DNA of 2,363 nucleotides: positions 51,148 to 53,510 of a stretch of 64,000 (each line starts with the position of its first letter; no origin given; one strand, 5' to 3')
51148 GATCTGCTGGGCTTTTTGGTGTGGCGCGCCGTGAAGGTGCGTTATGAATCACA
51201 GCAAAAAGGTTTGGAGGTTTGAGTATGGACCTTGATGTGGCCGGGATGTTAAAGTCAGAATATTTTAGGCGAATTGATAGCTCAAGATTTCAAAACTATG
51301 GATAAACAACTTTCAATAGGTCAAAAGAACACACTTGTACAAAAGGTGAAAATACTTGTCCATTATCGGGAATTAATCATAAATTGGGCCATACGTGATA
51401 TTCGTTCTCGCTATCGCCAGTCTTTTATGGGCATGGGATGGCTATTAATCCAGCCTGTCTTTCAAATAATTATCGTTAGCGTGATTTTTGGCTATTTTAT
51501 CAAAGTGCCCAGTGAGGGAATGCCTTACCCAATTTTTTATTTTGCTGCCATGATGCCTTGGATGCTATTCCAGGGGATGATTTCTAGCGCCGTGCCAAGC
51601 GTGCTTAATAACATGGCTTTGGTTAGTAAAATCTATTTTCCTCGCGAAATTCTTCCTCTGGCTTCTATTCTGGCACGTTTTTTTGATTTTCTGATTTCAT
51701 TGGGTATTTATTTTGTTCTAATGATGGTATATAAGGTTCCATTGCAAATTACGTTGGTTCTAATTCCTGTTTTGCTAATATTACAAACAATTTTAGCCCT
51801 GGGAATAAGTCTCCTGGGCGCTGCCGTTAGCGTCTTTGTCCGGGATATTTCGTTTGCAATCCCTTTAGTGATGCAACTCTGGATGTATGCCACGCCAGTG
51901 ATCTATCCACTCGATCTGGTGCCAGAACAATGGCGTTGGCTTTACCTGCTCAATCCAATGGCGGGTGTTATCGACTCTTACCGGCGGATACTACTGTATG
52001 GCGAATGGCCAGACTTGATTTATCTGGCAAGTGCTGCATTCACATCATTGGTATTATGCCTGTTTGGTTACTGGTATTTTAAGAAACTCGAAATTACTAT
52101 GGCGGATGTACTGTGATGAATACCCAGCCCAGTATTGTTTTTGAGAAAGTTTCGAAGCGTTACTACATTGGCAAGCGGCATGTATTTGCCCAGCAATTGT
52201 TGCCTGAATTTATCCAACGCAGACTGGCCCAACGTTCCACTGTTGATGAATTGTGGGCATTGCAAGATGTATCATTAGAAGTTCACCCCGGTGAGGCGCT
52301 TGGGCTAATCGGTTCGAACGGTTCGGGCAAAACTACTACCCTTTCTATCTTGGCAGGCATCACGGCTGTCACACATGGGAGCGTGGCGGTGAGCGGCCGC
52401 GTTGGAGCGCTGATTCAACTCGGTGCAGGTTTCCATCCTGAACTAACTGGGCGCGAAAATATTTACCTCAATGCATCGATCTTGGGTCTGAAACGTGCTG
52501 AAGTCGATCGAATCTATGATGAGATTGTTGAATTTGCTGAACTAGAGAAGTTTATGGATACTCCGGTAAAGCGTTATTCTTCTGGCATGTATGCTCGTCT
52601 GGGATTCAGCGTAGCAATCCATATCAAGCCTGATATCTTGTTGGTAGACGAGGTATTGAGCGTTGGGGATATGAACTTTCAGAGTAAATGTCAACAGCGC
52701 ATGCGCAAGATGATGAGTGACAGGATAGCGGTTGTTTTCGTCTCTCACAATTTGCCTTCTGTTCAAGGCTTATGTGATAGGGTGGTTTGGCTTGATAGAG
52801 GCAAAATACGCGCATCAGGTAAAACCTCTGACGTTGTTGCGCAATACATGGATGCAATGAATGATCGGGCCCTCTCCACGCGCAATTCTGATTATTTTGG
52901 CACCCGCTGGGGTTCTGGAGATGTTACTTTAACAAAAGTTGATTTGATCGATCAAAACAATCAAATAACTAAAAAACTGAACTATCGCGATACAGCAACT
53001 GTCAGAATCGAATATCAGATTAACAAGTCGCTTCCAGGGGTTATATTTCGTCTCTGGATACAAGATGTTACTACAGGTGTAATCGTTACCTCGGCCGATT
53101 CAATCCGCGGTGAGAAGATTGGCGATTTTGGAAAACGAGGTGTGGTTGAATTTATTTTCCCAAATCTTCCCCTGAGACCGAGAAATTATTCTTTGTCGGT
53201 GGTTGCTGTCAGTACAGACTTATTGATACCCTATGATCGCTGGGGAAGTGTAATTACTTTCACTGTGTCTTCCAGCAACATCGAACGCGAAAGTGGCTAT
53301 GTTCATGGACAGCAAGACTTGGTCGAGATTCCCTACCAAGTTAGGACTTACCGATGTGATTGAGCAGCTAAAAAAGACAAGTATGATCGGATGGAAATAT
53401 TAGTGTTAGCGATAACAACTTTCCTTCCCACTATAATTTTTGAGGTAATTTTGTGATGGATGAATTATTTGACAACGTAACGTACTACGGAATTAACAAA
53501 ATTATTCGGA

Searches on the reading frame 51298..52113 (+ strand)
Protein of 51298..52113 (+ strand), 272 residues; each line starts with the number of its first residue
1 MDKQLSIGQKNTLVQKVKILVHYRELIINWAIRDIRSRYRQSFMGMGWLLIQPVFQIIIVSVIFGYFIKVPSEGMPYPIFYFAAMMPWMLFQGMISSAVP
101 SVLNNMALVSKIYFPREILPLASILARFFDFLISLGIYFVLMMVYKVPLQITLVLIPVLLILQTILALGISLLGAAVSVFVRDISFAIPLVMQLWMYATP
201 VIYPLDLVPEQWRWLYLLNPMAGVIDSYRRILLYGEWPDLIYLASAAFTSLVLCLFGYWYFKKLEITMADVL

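Call 7: search_protein_families(library=pfam, proteins=[window:51298-52113:+], max_evalue=0.01)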
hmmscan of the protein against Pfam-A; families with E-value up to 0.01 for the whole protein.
window:51298-52113:+ (272 aa): 2 families
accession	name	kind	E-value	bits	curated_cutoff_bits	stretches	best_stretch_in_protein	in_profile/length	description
PF01061.29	ABC2_membrane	-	4.2e-17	62.8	26.9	1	32-232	8-210/211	ABC-2 type transporter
PF12698.13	ABC2_membrane_3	-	0.00069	19.2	31.6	1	114-253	201-344/347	ABC-2 family transporter protein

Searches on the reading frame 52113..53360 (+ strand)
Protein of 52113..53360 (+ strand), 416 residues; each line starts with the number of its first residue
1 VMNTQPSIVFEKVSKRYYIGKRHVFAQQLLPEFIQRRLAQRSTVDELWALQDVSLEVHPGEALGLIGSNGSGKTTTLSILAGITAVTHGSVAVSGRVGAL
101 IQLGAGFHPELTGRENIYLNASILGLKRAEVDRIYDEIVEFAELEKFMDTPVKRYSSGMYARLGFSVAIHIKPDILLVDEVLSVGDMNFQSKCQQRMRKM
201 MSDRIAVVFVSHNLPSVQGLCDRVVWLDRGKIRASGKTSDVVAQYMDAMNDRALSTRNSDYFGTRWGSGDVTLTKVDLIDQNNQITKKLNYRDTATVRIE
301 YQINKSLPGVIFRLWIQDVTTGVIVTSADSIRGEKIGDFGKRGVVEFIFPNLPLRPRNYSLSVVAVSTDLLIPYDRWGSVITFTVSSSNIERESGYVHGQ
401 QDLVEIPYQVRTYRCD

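Call 7: search_protein_families(library=pfam, proteins=[window:52113-53360:+], max_evalue=0.01)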
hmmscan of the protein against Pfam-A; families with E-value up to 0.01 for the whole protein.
window:52113-53360:+ (416 aa): 3 families
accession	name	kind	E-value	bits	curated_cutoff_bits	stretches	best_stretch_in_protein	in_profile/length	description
PF00005.33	ABC_tran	-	6.5e-20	72.6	25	1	50-181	1-135/137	ABC transporter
PF14524.12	Wzt_C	-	6.2e-19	68.8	30.4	1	264-397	3-141/143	Wzt C-terminal domain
PF13304.12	AAA_21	-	0.0058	17.2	27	0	64-83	3-22/304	AAA domain, putative AbiEii toxin, Type IV TA system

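Call 39: find_homologous_proteins(query=window:52113-53360:+, max_evalue=1e-30)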
Query window:52113-53360:+ (416 aa): 8000 proteins with E <= 1e-30 among 8000 candidates; the best 120 are listed.
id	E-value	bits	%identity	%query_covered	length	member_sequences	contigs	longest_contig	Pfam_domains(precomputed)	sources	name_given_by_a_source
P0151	4.0e-274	927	100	100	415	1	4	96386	PF14524.13,PF00005.34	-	-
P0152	5.2e-124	433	51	99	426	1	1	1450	PF14524.13,PF00005.34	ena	-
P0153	7.4e-116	406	51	98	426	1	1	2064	PF14524.13,PF00005.34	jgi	-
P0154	8.5e-116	406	-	-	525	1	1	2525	PF13173.13,PF13604.13,PF00005.34,PF13476.13,PF13401.13,PF13166.13,PF13304.13,PF13191.13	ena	-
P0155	1.3e-114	402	-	-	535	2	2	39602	PF13173.13,PF00005.34,PF13175.13,PF13555.13,PF13401.13,PF13304.13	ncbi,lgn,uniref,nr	ncbi:ATP-binding cassette domain-containing protein [Salipaludibacillus sp. CUR1]|uniref:ABC transpo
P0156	7.8e-114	399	49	99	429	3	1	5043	PF14524.13,PF00005.34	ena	-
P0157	2.6e-112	394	-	-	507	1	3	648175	PF13173.13,PF13555.13,PF00004.36,PF13401.13,PF13166.13,PF13304.13,PF13191.13,PF00005.34,PF13175.13,PF13476.13,PF02463.26,PF20720.4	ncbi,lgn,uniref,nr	ncbi:ABC transporter ATP-binding protein [Salisediminibacterium halotolerans]|uniref:ABC transporter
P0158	8.4e-112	392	-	-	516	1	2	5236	PF00005.34,PF13175.13,PF13555.13,PF13401.13,PF02463.26,PF13166.13,PF13304.13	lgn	-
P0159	9.7e-112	392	48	99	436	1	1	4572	PF14524.13,PF00005.34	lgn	-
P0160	4.7e-111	390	47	98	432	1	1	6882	PF14524.13,PF00005.34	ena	-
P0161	1.5e-110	388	53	87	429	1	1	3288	PF14524.13,PF00005.34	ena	-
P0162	9.8e-110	386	51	86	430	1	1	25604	PF14524.13,PF00005.34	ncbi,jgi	-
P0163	3.9e-109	384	-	-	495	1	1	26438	PF00005.34,PF02367.24,PF13555.13,PF13401.13,PF13166.13,PF13304.13,PF20720.4,PF13191.13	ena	-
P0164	1.7e-108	381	-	-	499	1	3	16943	PF00005.34,PF13555.13,PF13401.13,PF13166.13,PF13304.13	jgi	jgi:teichoic acid transport system ATP-binding protein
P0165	1.1e-106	375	46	97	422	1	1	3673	PF14524.13,PF00005.34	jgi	jgi:lipopolysaccharide transport system ATP-binding protein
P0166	2.0e-106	375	50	92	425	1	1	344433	PF14524.13,PF00005.34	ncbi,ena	-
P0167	3.0e-105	371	50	83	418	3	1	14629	PF14524.13,PF00005.34,PF13304.13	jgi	jgi:ABC-type polysaccharide/polyol phosphate transport system ATPase subunit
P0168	9.7e-101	356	48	88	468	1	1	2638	PF14524.13,PF00005.34,PF13304.13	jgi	-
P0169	3.7e-98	347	52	79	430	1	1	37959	PF14524.13,PF00005.34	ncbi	-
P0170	6.8e-98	347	49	85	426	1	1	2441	PF14524.13,PF00005.34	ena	-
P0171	9.3e-98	346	45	93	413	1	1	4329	PF14524.13,PF00005.34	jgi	-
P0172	9.6e-98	346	47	84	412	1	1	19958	PF14524.13,PF00005.34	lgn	-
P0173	1.1e-97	346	44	99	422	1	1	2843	PF14524.13,PF00005.34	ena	-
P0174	5.0e-97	344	46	83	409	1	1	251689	PF14524.13,PF00005.34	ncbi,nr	ncbi:MAG: ABC transporter ATP-binding protein [Caldilineaceae bacterium]|nr:ABC transporter ATP-bind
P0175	1.8e-96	342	42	99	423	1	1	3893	PF14524.13,PF00005.34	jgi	jgi:lipopolysaccharide transport system ATP-binding protein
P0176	1.9e-96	342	44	95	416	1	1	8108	PF14524.13,PF00005.34,PF13304.13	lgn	-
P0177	5.7e-96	340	44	99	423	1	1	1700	PF14524.13,PF00005.34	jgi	jgi:lipopolysaccharide transport system ATP-binding protein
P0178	8.9e-96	340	43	94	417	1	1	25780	PF14524.13,PF00005.34,PF13304.13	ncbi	-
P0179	1.4e-95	339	46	84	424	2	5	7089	PF14524.13,PF00005.34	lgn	-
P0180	1.6e-95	339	47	84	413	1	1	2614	PF14524.13,PF00005.34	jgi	jgi:ABC-type polysaccharide/polyol phosphate transport system ATPase subunit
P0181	1.7e-95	339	43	99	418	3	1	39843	PF14524.13,PF00005.34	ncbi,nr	ncbi:MAG: ABC transporter ATP-binding protein [Chloroflexi bacterium]|nr:ABC transporter ATP-binding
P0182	4.5e-95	337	43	99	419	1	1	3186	PF14524.13,PF00005.34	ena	-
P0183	4.9e-95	337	43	96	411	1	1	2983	PF14524.13,PF00005.34,PF13304.13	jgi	-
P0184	6.7e-95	337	43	99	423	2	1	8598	PF14524.13,PF00005.34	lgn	-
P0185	7.2e-95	337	46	93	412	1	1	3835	PF14524.13,PF00005.34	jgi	jgi:ABC-type polysaccharide/polyol phosphate transport system ATPase subunit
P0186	7.9e-95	336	44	92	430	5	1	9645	PF14524.13,PF00005.34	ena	-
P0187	2.1e-94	335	45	87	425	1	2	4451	PF14524.13,PF00005.34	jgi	-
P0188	3.1e-94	335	45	84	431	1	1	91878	PF14524.13,PF00005.34,PF13304.13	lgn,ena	-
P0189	7.1e-94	333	45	89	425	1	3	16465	PF14524.13,PF00005.34,PF13304.13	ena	-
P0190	7.4e-94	333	44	83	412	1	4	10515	PF14524.13,PF00005.34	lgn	-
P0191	9.1e-94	333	43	87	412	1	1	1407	PF14524.13,PF00005.34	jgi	-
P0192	1.2e-93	333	43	91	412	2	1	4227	PF14524.13,PF00005.34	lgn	-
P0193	1.5e-93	332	43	86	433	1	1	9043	PF14524.13,PF00005.34,PF13304.13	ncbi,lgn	-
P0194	6.6e-93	330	44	88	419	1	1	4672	PF14524.13,PF00005.34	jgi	jgi:lipopolysaccharide transport system ATP-binding protein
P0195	1.0e-92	329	45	82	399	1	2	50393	PF14524.13,PF00005.34,PF13304.13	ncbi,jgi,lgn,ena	ncbi:MAG: ABC transporter ATP-binding protein [Patescibacteria group bacterium]|jgi:ABC-2 type trans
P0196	1.2e-92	329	44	85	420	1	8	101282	PF14524.13,PF00005.34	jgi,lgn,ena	-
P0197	1.7e-92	329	41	92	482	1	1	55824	PF14524.13,PF00005.34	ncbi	ncbi:MAG: Wzt carbohydrate-binding domain-containing protein [Candidatus Scalindua sp.]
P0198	1.7e-92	329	41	99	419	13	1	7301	PF14524.13,PF00005.34,PF13304.13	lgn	-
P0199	2.4e-92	328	46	92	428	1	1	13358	PF14524.13,PF00005.34,PF13304.13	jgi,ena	-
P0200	3.8e-92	328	45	94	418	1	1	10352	PF14524.13,PF00005.34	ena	-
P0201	4.2e-92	328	46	88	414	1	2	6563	PF14524.13,PF00005.34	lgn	-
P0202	4.8e-92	327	42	90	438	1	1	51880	PF14524.13,PF00005.34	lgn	-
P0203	6.4e-92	327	45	91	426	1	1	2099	PF14524.13,PF00005.34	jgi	jgi:lipopolysaccharide transport system ATP-binding protein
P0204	1.2e-91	326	45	91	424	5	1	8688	PF14524.13,PF00005.34,PF13304.13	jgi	jgi:ABC-type polysaccharide/polyol phosphate transport system ATPase subunit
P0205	1.6e-91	326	46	86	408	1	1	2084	PF14524.13,PF00005.34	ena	-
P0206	2.1e-91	325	44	94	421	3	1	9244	PF14524.13,PF00005.34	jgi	jgi:ABC-type polysaccharide/polyol phosphate transport system ATPase subunit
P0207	2.5e-91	325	43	93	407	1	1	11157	PF14524.13,PF00005.34,PF13304.13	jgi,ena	-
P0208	2.6e-91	325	43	91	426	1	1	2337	PF14524.13,PF00005.34,PF13304.13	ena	-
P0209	2.7e-91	325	47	85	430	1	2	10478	PF14524.13,PF00005.34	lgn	-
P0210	2.7e-91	325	44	92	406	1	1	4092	PF14524.13,PF00005.34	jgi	jgi:ABC-type polysaccharide/polyol phosphate transport system ATPase subunit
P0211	5.4e-91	324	44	92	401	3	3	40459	PF14524.13,PF00005.34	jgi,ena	-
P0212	5.7e-91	324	43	97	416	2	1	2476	PF14524.13,PF00005.34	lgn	-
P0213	6.2e-91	324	44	92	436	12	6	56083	PF14524.13,PF00005.34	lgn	-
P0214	6.6e-91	324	45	92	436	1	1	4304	PF14524.13,PF00005.34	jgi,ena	-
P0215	8.3e-91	323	45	88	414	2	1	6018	PF14524.13,PF00005.34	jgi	-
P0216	1.2e-90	323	45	93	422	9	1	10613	PF14524.13,PF00005.34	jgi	jgi:lipopolysaccharide transport system ATP-binding protein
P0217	1.2e-90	323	43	94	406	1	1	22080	PF14524.13,PF00005.34,PF13304.13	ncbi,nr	ncbi:MAG: ABC transporter ATP-binding protein [Chloroflexi bacterium]|nr:ABC transporter ATP-binding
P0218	1.5e-90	322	43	92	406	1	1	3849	PF14524.13,PF00005.34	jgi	jgi:ABC-type polysaccharide/polyol phosphate transport system ATPase subunit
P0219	1.8e-90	322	42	92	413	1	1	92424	PF14524.13,PF00005.34,PF13304.13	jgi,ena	-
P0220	3.8e-90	321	42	98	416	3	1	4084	PF14524.13,PF00005.34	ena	-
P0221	6.1e-90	320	45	87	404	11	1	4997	PF14524.13,PF00005.34,PF13304.13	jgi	-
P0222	9.4e-90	320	43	92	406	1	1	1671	PF14524.13,PF00005.34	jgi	jgi:ABC-type polysaccharide/polyol phosphate transport system ATPase subunit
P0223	9.6e-90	320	43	90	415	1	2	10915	PF14524.13,PF00005.34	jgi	jgi:lipopolysaccharide transport system ATP-binding protein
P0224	1.4e-89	319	43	91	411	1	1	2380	PF14524.13,PF00005.34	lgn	-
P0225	2.2e-89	319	41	97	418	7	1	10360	PF14524.13,PF00005.34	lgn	-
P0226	2.6e-89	318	45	92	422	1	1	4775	PF14524.13,PF00005.34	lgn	-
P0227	5.2e-89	317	44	93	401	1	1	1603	PF14524.13,PF00005.34,PF13304.13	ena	-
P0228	5.3e-89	317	44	93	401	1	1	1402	PF14524.13,PF00005.34,PF13304.13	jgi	-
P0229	6.7e-89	317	41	97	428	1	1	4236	PF14524.13,PF00005.34,PF13304.13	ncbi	-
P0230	7.9e-89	317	42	93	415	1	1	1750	PF14524.13,PF00005.34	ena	-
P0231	8.3e-89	317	44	91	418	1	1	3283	PF14524.13,PF00005.34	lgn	-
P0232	9.3e-89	316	42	97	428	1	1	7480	PF14524.13,PF00005.34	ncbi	-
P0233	9.7e-89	316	41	96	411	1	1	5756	PF14524.13,PF00005.34,PF13304.13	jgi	-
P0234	1.0e-88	316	45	89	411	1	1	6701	PF14524.13,PF00005.34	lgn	-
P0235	1.1e-88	316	41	96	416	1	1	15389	PF14524.13,PF00005.34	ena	-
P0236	1.2e-88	316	41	97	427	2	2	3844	PF14524.13,PF00005.34,PF13304.13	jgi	jgi:ABC-type polysaccharide/polyol phosphate transport system ATPase subunit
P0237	1.3e-88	316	45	86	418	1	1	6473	PF14524.13,PF00005.34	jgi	jgi:lipopolysaccharide transport system ATP-binding protein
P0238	1.5e-88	316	46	86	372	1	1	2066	PF14524.13,PF00005.34,PF13304.13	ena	-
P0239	1.9e-88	315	46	93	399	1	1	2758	PF14524.13,PF00005.34,PF13304.13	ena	-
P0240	2.3e-88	315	40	97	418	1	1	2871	PF14524.13,PF00005.34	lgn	-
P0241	3.7e-88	315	44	88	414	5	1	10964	PF14524.13,PF00005.34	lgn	-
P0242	4.1e-88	314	39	96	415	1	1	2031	PF14524.13,PF00005.34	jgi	jgi:lipopolysaccharide transport system ATP-binding protein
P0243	4.1e-88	314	40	97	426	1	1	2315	PF14524.13,PF00005.34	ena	-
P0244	5.4e-88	314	44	91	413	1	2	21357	PF14524.13,PF00005.34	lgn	-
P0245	6.8e-88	314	41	96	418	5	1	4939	PF14524.13,PF00005.34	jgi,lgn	jgi:ABC-type polysaccharide/polyol phosphate transport system ATPase subunit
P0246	7.6e-88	314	41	98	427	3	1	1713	PF14524.13,PF00005.34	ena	-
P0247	8.4e-88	313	43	88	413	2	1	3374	PF14524.13,PF00005.34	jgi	-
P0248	1.1e-87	313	40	97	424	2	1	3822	PF14524.13,PF00005.34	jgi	-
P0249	1.3e-87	313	44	88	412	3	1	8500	PF14524.13,PF00005.34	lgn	-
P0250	1.3e-87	313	41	92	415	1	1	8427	PF14524.13,PF00005.34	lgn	-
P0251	1.3e-87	313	40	97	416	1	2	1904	PF14524.13,PF00005.34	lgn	-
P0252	1.6e-87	312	42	91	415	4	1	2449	PF14524.13,PF00005.34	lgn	-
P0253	1.7e-87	312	40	97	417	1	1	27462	PF14524.13,PF00005.34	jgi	jgi:lipopolysaccharide transport system ATP-binding protein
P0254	1.8e-87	312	41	92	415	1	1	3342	PF14524.13,PF00005.34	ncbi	-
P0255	2.2e-87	312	44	93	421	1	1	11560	PF14524.13,PF00005.34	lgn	-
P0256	2.4e-87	312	41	97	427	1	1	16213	PF14524.13,PF00005.34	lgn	-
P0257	2.5e-87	312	39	98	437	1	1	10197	PF14524.13,PF00005.34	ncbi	-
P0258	2.6e-87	312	38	97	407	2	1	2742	PF14524.13,PF00005.34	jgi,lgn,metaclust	metaclust:\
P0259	2.8e-87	312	46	78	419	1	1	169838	PF14524.13,PF00005.34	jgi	jgi:ABC-type polysaccharide/polyol phosphate transport system ATPase subunit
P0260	2.9e-87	312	45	93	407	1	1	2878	PF14524.13,PF00005.34,PF13304.13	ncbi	-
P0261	3.4e-87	311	45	85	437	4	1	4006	PF14524.13,PF00005.34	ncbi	-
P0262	3.5e-87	311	41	97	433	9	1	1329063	PF14524.13,PF00005.34,PF13304.13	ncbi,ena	-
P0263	3.8e-87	311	48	76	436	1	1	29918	PF14524.13,PF00005.34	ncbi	-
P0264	4.5e-87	311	42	94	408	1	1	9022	PF14524.13,PF00005.34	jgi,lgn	jgi:ABC-type polysaccharide/polyol phosphate transport system ATPase subunit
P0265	4.6e-87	311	42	98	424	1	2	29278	PF00005.34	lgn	-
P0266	5.4e-87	311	41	97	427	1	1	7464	PF14524.13,PF00005.34,PF13304.13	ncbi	ncbi:MAG: ABC transporter ATP-binding protein [Vicinamibacterales bacterium]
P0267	6.1e-87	311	41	97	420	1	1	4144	PF14524.13,PF00005.34,PF13304.13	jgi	-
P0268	6.2e-87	310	44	86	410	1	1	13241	PF14524.13,PF00005.34,PF13304.13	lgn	-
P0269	6.9e-87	310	43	88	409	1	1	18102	PF14524.13,PF00005.34,PF13304.13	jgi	jgi:ABC-type polysaccharide/polyol phosphate transport system ATPase subunit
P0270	6.9e-87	310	42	92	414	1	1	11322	PF14524.13,PF00005.34,PF13304.13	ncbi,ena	-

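Call 40: find_encoding_contigs(protein=P0166, flank=10000, max_places=2)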
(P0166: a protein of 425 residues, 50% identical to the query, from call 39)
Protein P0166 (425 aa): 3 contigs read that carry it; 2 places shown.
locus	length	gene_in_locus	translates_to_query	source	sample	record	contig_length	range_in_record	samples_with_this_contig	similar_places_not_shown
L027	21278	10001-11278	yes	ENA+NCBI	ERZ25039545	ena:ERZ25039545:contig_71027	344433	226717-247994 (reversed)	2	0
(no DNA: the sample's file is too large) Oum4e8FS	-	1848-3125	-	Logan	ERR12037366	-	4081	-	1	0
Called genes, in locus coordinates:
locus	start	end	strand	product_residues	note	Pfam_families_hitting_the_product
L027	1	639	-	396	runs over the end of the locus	PF00155:Aminotran_1_2 (weak), PF01041:DegT_DnrJ_EryC1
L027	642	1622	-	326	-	PF00106:adh_short (weak), PF01073:3Beta_HSD, PF01370:Epimerase, PF02719:Polysacc_synt_2, PF04321:RmlD_sub_bind, PF07993:NAD_binding_4, PF16363:GDP_Man_Dehyd, PF13460:NAD_binding_10 (weak)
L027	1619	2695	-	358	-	PF00571:CBS, PF00483:NTP_transferase, PF12804:NTP_transf_3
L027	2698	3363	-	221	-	PF17836:PglD_N, PF00132:Hexapep (faint)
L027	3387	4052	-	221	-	PF02585:PIG-L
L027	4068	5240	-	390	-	PF02350:Epimerase_2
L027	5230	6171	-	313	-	PF13527:Acetyltransf_9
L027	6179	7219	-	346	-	PF03102:NeuB, PF08666:SAF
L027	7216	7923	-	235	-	PF02348:CTP_transf_3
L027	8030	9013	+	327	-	PF01408:GFO_IDH_MocA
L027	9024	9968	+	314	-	PF01408:GFO_IDH_MocA, PF03807:F420_oxidored (weak)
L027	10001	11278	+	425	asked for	PF00005:ABC_tran, PF14524:Wzt_C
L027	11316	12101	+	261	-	PF13472:Lipase_GDSL_2 (weak)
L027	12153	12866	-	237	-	PF13555:AAA_29 (faint), PF00005:ABC_tran, PF13304:AAA_21 (faint)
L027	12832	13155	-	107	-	-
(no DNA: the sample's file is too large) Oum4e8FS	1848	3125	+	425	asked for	PF00005:ABC_tran, PF14524:Wzt_C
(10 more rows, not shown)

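Call 41: find_encoding_contigs(protein=P0162, flank=10000, max_places=2)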
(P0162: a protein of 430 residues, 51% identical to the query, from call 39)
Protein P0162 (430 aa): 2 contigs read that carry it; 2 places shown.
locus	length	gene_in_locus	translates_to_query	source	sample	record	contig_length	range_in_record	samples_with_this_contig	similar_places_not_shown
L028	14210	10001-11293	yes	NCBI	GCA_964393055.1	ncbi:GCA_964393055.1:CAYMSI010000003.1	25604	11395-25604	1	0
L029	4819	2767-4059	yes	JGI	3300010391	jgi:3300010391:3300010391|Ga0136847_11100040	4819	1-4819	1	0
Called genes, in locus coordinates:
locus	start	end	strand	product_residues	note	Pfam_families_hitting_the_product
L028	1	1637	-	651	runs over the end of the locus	PF20245:DUF6600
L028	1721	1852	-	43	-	-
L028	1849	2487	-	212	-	PF01578:Cytochrom_C_asm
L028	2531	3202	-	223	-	PF03379:CcmB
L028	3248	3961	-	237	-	PF00005:ABC_tran, PF13401:AAA_22 (faint), PF13304:AAA_21 (weak)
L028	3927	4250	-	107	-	-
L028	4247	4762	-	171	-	PF03918:CcmH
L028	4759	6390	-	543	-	PF01578:Cytochrom_C_asm, PF16327:CcmF_C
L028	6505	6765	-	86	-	-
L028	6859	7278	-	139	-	PF03100:CcmE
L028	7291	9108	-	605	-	-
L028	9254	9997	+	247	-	PF01061:ABC2_membrane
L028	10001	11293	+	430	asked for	PF00005:ABC_tran, PF14524:Wzt_C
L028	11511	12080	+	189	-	-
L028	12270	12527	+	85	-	-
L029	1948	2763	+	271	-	PF01061:ABC2_membrane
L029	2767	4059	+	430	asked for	PF00005:ABC_tran, PF14524:Wzt_C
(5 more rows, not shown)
